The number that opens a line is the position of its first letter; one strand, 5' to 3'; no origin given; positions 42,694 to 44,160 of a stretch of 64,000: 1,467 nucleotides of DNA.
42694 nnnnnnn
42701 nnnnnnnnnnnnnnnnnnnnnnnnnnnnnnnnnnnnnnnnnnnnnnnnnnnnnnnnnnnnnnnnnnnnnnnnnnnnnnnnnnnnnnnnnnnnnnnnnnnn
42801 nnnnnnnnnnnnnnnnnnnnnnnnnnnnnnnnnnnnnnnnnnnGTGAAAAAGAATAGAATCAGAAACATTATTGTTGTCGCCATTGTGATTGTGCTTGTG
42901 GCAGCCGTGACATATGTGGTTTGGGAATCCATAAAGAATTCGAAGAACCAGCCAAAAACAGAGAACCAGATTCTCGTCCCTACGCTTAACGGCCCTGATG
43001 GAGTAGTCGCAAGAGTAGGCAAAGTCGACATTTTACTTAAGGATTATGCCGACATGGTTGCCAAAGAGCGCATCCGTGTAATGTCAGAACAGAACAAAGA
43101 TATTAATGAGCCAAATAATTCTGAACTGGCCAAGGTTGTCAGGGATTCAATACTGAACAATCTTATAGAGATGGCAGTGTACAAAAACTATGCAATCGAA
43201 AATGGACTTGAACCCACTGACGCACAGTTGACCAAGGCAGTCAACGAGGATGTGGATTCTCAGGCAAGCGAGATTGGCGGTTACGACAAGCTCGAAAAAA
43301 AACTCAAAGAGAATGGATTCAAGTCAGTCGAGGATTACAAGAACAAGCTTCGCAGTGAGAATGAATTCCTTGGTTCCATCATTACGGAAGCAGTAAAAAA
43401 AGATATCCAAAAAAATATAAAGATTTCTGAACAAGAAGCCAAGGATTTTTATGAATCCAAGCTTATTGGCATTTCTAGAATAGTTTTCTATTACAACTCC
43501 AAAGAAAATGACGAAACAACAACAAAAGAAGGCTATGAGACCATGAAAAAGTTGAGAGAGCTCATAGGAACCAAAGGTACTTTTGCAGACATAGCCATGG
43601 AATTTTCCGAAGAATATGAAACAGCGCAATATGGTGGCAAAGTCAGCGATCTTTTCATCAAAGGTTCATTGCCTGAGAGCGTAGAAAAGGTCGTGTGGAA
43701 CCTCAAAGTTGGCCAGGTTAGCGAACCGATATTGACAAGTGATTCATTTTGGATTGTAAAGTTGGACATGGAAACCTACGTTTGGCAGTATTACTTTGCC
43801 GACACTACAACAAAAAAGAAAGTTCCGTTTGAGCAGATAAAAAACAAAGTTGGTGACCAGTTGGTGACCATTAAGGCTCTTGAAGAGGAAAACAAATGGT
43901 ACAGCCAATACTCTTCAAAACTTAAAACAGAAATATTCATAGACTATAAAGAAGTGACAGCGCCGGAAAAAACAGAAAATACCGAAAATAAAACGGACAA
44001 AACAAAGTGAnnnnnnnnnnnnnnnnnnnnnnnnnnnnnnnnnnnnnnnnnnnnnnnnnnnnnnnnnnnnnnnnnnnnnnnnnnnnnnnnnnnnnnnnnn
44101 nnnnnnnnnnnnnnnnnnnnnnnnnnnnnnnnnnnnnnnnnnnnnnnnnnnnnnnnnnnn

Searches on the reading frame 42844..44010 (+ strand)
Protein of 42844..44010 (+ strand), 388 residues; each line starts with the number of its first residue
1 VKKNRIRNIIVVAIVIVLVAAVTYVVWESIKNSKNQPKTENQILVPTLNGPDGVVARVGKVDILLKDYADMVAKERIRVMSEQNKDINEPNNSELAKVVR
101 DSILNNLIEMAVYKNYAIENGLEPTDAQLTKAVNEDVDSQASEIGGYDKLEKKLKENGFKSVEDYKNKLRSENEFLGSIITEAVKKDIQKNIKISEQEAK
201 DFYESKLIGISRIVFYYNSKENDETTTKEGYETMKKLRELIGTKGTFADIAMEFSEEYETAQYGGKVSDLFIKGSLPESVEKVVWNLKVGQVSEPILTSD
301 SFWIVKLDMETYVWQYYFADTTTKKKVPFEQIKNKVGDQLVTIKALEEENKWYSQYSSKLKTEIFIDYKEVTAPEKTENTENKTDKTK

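Call 42: search_protein_families(library=pfam, proteins=[window:42844-44010:+], max_evalue=0.001)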
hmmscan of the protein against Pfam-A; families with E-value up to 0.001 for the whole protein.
window:42844-44010:+ (388 aa): 5 families
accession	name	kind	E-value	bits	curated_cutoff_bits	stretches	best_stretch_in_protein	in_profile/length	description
PF00639.27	Rotamase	-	2.3e-13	51.3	21.7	1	218-308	7-96/97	PPIC-type PPIASE domain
PF13624.11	SurA_N_3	-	1.3e-10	41.8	27.2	1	11-172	12-155/162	SurA-like N-terminal domain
PF13616.12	Rotamase_3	-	6.4e-10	40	22.5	1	207-307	15-112/116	PPIC-type PPIASE domain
PF13623.11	SurA_N_2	-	2.2e-07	31.3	28.5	1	49-138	37-122/145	SurA-like N-terminal domain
PF13145.12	Rotamase_2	-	0.00027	22.2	27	1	194-308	1-106/121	PPIC-type PPIASE domain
